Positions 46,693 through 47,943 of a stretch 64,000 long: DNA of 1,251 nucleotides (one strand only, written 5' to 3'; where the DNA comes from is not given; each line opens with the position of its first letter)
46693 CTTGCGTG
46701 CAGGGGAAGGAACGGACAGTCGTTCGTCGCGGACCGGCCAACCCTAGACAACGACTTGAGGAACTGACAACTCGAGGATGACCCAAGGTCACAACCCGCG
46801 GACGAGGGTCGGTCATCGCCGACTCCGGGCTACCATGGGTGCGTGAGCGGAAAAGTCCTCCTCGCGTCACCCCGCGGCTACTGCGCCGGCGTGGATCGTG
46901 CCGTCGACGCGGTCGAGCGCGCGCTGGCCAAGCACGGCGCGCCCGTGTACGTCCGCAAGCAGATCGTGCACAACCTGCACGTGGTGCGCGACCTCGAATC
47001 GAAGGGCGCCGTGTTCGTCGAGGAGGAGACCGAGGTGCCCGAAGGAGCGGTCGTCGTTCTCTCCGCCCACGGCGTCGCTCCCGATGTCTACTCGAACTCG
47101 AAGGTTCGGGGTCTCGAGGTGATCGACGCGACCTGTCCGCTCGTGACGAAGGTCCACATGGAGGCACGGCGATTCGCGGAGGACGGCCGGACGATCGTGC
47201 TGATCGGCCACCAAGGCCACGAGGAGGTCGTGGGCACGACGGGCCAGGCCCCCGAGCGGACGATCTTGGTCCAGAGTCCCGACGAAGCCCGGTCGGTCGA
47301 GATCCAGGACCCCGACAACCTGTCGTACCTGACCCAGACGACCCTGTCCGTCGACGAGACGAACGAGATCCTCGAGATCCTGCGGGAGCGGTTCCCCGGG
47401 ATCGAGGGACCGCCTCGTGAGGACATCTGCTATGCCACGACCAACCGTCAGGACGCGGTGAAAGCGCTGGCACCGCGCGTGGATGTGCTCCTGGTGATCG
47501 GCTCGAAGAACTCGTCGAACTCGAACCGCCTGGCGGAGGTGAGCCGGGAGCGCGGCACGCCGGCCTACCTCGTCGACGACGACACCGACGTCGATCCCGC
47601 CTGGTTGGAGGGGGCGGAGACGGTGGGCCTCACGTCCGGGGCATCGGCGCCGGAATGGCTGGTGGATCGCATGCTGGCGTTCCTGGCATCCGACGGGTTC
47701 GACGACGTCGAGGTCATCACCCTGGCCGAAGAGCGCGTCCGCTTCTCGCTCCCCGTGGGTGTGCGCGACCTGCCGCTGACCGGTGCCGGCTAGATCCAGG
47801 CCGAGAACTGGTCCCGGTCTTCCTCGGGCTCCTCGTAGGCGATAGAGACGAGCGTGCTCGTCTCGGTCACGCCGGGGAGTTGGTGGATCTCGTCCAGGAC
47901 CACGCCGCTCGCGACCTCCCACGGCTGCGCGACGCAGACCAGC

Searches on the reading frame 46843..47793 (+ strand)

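Call 12: search_protein_families(library=pfam, proteins=[window:46843-47793:+], max_evalue=0.001)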
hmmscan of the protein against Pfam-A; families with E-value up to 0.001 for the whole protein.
window:46843-47793:+ (316 aa): 1 family
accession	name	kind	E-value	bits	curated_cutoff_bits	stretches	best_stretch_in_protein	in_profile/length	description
PF02401.23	LYTB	-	1.5e-97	326.5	24.5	1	5-281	1-266/267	LytB protein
